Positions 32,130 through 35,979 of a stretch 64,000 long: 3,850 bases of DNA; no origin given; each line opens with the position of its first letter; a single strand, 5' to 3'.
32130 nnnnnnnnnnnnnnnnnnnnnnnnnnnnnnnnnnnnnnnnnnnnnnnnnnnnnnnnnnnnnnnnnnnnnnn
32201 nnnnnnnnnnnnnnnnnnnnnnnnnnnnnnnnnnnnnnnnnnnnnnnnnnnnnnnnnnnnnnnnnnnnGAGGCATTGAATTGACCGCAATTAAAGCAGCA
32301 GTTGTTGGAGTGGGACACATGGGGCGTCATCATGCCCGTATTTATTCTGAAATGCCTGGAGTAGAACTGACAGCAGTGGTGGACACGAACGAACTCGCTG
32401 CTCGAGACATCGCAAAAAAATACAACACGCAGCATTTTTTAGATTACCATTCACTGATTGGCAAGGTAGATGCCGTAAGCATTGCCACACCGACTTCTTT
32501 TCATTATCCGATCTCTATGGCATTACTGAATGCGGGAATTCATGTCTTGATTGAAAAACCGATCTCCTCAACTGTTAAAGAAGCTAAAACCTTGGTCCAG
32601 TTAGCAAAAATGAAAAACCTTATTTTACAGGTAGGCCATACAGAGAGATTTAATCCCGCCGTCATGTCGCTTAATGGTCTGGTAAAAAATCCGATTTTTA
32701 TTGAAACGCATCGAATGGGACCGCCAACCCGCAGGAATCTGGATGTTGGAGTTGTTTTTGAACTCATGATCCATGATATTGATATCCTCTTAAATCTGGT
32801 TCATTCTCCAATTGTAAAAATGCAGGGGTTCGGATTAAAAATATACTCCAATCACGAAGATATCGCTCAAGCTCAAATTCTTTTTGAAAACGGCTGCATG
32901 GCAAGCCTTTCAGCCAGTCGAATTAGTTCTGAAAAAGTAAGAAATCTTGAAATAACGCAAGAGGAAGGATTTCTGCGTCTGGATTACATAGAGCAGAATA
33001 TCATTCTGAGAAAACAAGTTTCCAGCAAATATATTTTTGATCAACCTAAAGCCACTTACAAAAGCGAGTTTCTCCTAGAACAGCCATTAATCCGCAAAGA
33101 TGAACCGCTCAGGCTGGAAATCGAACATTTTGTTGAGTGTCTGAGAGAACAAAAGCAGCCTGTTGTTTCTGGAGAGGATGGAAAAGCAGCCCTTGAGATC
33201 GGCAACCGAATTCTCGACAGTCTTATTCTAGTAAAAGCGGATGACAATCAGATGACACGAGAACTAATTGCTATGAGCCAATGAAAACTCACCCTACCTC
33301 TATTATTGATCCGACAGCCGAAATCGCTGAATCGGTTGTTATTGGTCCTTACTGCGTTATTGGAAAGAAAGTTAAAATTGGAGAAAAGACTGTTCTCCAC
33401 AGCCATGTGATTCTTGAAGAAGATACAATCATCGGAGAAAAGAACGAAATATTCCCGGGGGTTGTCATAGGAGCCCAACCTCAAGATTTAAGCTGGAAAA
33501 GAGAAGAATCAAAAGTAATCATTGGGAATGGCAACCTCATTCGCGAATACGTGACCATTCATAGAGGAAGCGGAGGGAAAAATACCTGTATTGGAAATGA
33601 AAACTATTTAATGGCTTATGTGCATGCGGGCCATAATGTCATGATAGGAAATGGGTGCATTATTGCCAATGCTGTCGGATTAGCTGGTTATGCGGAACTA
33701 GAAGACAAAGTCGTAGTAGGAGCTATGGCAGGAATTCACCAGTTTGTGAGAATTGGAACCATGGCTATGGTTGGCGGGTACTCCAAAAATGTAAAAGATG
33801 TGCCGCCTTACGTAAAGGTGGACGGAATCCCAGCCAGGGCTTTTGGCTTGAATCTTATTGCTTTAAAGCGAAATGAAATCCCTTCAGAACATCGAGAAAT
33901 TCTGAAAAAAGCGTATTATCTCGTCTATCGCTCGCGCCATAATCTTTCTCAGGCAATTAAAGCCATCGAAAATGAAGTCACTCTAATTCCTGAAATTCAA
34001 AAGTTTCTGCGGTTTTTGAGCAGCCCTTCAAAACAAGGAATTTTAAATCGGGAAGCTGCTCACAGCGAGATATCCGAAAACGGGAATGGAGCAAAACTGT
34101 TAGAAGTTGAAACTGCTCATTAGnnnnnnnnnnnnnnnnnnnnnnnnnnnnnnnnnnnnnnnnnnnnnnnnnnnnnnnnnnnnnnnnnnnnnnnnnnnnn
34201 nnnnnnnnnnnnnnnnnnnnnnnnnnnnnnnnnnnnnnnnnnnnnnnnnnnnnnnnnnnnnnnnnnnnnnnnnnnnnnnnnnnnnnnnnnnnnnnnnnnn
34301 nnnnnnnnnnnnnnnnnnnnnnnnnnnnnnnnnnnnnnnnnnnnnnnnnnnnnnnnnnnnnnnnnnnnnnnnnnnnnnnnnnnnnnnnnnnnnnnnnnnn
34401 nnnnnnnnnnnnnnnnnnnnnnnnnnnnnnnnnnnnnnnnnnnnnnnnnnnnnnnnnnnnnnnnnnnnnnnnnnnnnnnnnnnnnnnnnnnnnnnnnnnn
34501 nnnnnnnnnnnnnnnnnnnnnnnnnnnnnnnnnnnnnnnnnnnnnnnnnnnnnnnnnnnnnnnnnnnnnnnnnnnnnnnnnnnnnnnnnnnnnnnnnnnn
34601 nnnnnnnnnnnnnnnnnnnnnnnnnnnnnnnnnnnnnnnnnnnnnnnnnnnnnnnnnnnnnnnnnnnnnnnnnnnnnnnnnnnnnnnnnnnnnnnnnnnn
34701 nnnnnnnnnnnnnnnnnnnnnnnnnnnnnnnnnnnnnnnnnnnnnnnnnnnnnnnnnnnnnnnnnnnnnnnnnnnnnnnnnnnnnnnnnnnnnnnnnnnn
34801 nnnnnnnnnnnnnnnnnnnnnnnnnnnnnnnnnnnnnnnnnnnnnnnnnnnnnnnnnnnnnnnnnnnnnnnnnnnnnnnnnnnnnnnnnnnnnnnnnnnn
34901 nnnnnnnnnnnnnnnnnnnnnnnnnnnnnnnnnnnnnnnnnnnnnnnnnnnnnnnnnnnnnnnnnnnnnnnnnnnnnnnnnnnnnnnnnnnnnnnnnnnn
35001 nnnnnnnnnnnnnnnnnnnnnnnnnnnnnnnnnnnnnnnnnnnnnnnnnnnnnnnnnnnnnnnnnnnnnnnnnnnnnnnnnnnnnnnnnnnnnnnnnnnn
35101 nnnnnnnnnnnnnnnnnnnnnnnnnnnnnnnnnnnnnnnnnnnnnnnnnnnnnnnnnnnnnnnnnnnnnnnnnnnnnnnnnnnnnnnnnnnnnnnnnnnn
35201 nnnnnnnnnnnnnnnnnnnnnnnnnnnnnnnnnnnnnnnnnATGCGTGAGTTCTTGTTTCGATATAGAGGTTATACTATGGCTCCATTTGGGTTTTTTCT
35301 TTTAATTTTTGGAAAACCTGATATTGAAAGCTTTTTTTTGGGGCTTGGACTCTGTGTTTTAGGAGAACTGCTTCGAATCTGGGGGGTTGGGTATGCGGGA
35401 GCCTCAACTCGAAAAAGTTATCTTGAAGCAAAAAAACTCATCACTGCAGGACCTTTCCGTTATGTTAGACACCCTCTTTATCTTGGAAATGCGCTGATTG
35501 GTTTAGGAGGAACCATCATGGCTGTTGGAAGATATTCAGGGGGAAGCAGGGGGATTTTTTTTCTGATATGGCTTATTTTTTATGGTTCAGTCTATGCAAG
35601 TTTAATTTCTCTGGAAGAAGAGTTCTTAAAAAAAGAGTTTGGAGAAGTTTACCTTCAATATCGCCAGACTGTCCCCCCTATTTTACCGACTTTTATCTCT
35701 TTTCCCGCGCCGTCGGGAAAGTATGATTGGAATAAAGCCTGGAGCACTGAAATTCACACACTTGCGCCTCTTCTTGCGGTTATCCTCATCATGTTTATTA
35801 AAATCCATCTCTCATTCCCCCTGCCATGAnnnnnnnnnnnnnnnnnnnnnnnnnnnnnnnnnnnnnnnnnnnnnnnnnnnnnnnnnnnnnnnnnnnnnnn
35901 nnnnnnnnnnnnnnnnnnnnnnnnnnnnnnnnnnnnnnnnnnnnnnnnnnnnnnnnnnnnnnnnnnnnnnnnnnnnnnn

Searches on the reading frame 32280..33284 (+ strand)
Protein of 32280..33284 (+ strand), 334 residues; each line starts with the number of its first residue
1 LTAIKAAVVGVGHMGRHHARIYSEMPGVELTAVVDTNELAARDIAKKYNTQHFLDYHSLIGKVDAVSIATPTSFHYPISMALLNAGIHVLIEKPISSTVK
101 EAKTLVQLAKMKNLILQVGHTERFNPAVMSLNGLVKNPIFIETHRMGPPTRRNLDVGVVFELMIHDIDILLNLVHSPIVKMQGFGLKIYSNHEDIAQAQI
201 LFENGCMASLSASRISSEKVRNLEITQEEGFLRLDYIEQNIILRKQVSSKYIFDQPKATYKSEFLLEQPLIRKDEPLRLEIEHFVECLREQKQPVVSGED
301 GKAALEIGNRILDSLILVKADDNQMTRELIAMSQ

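Call 68: search_protein_families(library=pfam, proteins=[window:32280-33284:+], max_evalue=0.0001)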
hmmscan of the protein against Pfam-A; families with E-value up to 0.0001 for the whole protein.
window:32280-33284:+ (334 aa): 3 families
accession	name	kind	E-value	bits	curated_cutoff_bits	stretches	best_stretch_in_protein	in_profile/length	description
PF01408.29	GFO_IDH_MocA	-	1.1e-31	110.4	24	1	4-120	1-120/120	Oxidoreductase family, NAD-binding Rossmann fold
PF22725.1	GFO_IDH_MocA_C3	-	7.5e-10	39.3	27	1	152-232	39-123/124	GFO/IDH/MocA C-terminal domain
PF02894.22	GFO_IDH_MocA_C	-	1.7e-08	35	22.9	1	152-313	36-208/218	Oxidoreductase family, C-terminal alpha/beta domain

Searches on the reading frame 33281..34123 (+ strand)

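Call 68: search_protein_families(library=pfam, proteins=[window:33281-34123:+], max_evalue=0.0001)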
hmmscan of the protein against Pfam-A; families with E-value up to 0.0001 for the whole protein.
window:33281-34123:+ (280 aa): 4 families
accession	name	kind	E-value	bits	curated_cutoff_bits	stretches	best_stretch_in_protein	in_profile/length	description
PF13720.11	Acetyltransf_11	-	2.7e-22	79.4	24.5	1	173-254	1-81/82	Udp N-acetylglucosamine O-acyltransferase; Domain 2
PF00132.30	Hexapep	-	2.4e-21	74.9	27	1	104-135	4-35/36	Bacterial transferase hexapeptide (six repeats)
PF25084.1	LbH_EIF2B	-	4.3e-10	40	54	1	76-161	19-102/105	EIF2B subunit epsilon LbH domain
PF21711.3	DCTN5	-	2.8e-05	24.3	40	0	101-147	95-141/182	Dynactin subunit 5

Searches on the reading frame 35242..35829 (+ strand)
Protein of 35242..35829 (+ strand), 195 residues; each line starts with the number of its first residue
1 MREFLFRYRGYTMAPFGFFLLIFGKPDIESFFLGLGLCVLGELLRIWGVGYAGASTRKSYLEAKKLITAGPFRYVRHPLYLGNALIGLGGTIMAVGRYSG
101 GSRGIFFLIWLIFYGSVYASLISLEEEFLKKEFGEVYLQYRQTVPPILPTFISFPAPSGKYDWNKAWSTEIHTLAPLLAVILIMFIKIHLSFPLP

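Call 67: search_protein_families(library=pfam, proteins=[window:35242-35829:+], max_evalue=0.0001)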
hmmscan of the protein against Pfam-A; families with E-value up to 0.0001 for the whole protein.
window:35242-35829:+ (195 aa): 3 families
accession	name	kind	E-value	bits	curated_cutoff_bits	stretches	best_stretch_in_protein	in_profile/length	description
PF04140.19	ICMT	-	1.9e-09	38.2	24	1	35-111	2-80/95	Isoprenylcysteine carboxyl methyltransferase (ICMT) family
PF04191.18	PEMT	-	9.6e-09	36.1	25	1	31-135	3-104/105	Phospholipid methyltransferase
PF06966.17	DUF1295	-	5.3e-06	26.5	20.4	1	58-144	147-235/235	Protein of unknown function (DUF1295)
